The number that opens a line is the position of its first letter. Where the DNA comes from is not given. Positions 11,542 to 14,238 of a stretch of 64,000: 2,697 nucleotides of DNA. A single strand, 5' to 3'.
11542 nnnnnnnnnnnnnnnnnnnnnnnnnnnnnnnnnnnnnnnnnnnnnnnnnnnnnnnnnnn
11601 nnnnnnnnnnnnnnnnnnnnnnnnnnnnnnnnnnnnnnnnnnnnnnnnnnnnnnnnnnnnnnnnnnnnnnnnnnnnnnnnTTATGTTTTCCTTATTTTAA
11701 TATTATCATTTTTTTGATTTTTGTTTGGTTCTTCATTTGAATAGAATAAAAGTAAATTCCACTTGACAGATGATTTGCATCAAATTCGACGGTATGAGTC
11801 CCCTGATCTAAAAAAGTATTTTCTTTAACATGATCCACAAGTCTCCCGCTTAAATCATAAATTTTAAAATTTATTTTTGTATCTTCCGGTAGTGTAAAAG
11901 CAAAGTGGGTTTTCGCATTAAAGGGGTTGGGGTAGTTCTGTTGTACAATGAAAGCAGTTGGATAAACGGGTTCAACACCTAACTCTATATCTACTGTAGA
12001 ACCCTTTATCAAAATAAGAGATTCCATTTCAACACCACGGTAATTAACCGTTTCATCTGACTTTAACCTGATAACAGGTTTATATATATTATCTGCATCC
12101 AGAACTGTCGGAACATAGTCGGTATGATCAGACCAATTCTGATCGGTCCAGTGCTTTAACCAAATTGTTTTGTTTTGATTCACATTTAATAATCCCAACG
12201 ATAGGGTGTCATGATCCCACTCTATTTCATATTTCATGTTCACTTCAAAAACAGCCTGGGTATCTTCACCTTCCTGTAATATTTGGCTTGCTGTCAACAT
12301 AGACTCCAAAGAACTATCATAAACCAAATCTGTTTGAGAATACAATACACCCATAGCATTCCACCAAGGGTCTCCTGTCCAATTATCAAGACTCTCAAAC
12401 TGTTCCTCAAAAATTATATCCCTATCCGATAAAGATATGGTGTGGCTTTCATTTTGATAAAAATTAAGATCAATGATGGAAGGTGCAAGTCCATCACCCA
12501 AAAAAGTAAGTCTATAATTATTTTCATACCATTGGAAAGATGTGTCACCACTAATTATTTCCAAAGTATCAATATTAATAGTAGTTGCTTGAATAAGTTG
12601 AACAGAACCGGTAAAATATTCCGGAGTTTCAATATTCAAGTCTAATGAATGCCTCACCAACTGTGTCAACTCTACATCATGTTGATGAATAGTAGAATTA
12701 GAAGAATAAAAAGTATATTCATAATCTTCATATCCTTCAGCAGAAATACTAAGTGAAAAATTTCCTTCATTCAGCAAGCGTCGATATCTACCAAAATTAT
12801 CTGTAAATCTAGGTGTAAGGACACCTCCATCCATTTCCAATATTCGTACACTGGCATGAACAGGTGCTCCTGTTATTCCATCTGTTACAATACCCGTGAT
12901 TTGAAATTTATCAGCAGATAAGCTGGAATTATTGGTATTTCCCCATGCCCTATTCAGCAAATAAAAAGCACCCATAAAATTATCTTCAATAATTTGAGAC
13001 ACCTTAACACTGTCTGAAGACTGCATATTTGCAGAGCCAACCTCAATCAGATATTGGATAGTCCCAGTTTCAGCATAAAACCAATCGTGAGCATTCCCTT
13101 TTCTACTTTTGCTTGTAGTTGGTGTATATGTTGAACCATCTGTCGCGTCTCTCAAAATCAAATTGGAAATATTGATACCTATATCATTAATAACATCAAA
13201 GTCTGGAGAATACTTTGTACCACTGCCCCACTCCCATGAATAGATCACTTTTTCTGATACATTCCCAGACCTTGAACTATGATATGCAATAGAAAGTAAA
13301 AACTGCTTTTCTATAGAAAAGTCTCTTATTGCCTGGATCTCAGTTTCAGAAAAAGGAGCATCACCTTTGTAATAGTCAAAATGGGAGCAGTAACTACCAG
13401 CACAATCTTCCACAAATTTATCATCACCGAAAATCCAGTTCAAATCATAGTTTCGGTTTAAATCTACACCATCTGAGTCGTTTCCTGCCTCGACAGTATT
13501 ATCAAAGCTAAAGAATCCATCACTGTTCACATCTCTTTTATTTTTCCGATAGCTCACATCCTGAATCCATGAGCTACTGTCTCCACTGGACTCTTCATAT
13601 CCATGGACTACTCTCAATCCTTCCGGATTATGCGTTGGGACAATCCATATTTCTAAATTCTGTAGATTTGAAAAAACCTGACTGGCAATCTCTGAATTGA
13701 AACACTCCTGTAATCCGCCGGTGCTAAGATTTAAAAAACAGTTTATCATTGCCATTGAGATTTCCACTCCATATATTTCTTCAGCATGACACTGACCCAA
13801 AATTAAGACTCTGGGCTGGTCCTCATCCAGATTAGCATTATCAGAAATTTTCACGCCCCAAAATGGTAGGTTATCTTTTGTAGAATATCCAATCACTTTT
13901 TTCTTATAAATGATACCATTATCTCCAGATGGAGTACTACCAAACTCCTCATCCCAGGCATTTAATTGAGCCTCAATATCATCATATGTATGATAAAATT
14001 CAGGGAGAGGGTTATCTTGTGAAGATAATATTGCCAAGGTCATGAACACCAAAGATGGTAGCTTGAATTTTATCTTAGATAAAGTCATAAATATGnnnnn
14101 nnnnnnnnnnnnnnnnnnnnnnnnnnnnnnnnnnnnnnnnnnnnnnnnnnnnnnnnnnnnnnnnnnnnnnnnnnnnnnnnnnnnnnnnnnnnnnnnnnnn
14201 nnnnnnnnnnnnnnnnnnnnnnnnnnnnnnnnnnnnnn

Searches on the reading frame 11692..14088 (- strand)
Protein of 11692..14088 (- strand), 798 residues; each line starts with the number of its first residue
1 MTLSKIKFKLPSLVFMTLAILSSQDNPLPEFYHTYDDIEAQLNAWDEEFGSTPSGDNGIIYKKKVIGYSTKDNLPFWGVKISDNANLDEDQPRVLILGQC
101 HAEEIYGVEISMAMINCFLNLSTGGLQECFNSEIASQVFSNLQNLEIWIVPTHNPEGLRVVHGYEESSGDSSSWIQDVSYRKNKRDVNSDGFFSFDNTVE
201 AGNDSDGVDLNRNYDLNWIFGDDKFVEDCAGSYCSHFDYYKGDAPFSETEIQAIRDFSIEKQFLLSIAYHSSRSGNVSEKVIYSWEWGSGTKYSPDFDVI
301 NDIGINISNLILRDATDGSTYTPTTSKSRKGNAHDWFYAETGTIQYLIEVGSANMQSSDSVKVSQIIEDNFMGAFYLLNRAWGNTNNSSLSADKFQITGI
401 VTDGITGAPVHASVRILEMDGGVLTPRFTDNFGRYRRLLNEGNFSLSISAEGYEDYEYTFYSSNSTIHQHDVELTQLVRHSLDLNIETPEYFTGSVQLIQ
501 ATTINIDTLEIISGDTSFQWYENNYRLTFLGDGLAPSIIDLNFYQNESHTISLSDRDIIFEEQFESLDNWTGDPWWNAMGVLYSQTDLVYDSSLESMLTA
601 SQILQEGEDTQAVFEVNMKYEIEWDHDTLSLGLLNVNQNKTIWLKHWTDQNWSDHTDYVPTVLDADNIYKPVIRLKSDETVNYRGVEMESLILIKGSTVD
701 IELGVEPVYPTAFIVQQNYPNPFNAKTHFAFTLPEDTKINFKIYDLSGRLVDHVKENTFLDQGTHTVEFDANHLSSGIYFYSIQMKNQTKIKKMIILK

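Call 47: search_protein_families(library=pfam, proteins=[window:11692-14088:-])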
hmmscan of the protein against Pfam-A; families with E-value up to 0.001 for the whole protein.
window:11692-14088:- (798 aa): 4 families
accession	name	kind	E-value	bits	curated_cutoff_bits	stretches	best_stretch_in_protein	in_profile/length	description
PF00246.29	Peptidase_M14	-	8.3e-28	98.2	21.6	1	61-354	16-265/286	Zinc carboxypeptidase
PF18962.6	Por_Secre_tail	-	6.9e-14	52.3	27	1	719-796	2-75/75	Secretion system C-terminal sorting domain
PF13620.12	CarboxypepD_reg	-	3.3e-09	37.4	32.3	1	396-459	1-65/82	Carboxypeptidase regulatory-like domain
PF13585.12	CHU_C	-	0.00027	21.4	27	1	737-793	27-81/86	CHU_C Type IX secretion signal domain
